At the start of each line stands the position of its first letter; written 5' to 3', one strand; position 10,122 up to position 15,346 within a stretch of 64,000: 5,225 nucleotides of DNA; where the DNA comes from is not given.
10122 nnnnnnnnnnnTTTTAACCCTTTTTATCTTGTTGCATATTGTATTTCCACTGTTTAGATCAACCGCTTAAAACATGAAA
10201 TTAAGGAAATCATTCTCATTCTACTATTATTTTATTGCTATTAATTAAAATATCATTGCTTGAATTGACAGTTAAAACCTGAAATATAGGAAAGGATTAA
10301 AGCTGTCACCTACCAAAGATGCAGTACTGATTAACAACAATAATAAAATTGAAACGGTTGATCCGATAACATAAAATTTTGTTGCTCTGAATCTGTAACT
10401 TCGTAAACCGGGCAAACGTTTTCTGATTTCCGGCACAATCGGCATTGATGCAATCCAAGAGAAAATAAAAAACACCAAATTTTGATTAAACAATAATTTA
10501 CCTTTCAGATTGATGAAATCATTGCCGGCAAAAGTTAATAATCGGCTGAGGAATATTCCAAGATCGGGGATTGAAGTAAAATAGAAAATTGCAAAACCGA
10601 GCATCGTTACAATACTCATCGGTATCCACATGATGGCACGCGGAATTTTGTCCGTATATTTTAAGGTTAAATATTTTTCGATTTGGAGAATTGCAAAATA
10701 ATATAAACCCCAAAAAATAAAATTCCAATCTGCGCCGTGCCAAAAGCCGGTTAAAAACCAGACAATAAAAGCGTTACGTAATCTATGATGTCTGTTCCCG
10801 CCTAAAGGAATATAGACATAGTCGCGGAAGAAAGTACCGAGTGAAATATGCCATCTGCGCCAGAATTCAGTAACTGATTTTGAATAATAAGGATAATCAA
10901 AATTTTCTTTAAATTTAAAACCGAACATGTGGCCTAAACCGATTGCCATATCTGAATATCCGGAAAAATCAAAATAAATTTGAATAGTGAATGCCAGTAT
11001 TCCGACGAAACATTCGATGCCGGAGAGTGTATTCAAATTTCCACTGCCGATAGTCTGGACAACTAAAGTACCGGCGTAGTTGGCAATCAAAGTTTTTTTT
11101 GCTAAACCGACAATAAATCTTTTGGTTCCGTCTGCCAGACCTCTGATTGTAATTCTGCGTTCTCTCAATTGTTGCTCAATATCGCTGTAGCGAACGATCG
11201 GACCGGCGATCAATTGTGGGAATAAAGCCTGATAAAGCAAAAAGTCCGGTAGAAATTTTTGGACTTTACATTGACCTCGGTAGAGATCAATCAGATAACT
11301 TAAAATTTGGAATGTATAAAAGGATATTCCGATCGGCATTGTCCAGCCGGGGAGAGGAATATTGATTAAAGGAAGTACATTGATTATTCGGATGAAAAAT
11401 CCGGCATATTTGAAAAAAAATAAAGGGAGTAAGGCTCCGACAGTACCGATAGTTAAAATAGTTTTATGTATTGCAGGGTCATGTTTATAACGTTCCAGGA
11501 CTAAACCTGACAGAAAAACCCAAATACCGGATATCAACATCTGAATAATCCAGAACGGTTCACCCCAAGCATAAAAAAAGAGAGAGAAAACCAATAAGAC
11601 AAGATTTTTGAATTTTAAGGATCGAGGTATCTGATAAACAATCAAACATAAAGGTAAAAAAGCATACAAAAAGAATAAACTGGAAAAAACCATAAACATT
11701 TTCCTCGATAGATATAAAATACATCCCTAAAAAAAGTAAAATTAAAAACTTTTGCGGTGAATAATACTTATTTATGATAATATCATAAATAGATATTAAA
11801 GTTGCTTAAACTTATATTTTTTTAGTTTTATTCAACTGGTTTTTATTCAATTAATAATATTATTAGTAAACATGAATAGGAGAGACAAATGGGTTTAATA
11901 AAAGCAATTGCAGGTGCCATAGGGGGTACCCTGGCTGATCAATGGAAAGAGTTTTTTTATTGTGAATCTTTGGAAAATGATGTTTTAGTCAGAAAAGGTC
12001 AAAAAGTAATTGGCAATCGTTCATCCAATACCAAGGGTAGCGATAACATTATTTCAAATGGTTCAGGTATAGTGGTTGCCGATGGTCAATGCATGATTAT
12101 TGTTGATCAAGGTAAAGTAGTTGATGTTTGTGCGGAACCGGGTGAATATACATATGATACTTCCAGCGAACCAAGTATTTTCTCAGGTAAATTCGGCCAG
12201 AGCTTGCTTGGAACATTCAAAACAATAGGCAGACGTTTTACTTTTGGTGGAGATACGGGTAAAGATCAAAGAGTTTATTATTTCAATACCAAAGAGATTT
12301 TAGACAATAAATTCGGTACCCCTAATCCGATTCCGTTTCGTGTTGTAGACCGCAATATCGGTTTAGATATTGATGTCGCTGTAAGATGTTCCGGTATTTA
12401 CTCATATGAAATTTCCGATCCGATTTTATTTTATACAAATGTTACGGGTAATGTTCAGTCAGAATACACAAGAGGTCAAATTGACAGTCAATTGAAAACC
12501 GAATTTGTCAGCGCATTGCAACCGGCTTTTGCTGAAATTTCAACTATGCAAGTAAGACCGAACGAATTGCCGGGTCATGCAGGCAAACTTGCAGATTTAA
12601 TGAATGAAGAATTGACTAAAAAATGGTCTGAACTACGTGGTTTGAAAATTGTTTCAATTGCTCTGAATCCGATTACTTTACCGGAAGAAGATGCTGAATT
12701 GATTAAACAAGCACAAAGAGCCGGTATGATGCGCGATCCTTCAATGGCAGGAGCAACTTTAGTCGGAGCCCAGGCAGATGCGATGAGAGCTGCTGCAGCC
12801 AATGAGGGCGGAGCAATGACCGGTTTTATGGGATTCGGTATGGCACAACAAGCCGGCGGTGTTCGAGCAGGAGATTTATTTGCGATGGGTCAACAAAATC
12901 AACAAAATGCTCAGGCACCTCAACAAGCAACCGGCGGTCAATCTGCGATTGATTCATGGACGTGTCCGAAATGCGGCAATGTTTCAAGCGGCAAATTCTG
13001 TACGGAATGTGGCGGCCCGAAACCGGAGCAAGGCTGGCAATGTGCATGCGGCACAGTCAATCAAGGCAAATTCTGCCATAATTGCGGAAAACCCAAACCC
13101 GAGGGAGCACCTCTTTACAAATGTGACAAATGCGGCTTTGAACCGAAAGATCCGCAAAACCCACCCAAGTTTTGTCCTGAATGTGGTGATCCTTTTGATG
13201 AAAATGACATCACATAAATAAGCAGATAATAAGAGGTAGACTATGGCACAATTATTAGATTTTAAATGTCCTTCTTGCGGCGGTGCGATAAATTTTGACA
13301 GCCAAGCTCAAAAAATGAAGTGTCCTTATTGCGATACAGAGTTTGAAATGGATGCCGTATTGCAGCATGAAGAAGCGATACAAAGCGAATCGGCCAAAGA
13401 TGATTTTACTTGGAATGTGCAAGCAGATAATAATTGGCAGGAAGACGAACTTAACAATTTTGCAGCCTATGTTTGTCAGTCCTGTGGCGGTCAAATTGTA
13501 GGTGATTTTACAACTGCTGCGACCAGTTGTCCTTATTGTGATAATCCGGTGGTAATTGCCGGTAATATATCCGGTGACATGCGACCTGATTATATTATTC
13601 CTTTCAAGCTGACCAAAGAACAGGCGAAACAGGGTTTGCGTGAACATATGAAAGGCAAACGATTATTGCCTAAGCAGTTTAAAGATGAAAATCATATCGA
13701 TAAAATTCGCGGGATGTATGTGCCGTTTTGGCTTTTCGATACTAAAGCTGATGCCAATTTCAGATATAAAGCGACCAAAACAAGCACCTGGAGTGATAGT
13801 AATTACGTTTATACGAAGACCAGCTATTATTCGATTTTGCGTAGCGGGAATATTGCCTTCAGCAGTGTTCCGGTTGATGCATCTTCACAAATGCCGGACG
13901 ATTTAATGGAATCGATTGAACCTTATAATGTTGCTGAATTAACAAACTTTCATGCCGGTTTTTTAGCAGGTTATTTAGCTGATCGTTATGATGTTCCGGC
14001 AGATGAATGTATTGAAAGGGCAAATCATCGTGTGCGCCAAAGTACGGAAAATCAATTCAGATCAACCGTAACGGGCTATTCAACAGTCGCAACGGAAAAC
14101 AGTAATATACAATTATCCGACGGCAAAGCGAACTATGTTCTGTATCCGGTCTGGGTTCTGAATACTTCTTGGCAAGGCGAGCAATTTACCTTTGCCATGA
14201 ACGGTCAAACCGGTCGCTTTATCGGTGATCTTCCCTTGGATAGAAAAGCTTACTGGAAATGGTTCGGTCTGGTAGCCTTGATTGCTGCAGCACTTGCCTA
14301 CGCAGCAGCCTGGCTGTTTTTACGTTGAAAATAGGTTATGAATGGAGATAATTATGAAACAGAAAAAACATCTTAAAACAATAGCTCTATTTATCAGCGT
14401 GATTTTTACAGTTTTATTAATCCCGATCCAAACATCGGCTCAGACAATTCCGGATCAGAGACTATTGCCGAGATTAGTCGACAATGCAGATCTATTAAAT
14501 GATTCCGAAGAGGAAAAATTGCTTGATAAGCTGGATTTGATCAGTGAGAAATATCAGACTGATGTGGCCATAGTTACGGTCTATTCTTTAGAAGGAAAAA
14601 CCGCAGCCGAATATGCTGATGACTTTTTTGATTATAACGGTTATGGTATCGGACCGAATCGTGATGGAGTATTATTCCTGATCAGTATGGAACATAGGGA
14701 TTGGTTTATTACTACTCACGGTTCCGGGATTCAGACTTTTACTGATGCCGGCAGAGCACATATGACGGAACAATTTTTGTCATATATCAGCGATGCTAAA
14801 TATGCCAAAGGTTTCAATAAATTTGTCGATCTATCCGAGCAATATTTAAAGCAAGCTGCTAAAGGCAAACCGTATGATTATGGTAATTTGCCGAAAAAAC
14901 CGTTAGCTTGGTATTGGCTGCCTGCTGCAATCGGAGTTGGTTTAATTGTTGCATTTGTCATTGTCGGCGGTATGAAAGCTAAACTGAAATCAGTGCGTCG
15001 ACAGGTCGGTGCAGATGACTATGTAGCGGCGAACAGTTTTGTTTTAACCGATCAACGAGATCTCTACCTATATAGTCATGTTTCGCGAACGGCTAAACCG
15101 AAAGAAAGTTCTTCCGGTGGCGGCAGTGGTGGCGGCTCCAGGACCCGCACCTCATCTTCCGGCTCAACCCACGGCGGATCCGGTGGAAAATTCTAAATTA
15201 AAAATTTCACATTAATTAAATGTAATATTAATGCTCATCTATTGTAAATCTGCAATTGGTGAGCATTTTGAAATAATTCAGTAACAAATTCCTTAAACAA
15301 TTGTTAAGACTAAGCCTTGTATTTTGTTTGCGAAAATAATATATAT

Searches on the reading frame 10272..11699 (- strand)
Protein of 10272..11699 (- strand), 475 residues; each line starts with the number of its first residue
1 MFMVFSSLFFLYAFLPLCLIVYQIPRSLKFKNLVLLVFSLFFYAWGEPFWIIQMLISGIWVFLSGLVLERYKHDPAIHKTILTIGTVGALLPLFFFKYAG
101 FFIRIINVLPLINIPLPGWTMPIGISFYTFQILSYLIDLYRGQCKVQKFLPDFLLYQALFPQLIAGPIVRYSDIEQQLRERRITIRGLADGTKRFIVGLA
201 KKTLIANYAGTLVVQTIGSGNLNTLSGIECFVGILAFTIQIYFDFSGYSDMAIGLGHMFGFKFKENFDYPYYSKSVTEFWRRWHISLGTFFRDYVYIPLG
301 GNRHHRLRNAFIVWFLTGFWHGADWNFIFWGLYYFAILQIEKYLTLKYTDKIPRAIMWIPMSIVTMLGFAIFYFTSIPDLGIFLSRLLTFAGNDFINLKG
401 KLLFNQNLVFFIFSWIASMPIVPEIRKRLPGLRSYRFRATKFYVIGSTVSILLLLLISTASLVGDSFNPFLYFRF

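Call 7: search_protein_families(library=pfam, proteins=[window:10272-11699:-])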
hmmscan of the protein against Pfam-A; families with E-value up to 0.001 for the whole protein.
window:10272-11699:- (475 aa): 1 family
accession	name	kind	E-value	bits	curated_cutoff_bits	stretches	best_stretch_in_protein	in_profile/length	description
PF03062.24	MBOAT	-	2.2e-24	86.8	27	1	150-374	81-327/337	MBOAT, membrane-bound O-acyltransferase family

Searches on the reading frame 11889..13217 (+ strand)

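Call 7: search_protein_families(library=pfam, proteins=[window:11889-13217:+])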
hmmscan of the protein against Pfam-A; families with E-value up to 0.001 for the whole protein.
window:11889-13217:+ (442 aa): 2 families
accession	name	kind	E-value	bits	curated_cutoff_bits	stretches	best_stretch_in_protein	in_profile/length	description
PF13421.11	Band_7_1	-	4.6e-22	79.1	24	1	52-276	8-207/211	SPFH domain-Band 7 family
PF01145.31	Band_7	-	3.6e-05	24.3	23.6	1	66-282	6-165/176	SPFH domain / Band 7 family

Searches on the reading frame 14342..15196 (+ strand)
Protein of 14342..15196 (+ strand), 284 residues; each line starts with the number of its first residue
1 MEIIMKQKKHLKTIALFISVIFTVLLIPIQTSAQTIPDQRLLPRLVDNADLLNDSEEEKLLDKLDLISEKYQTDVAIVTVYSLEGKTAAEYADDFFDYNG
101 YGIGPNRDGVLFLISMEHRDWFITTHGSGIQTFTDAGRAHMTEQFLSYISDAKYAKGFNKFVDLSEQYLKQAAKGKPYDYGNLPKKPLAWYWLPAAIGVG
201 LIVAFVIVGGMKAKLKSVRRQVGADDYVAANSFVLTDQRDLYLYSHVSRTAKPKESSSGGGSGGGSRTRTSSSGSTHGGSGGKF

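Call 59: search_protein_families(library=pfam, proteins=[window:14342-15196:+], max_evalue=0.00001)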
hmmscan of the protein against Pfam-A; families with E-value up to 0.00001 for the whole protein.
window:14342-15196:+ (284 aa): 1 family
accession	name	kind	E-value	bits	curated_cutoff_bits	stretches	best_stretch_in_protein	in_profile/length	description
PF04536.20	TPM_phosphatase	-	1.5e-28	99.7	22.1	1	46-167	2-124/125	TPM domain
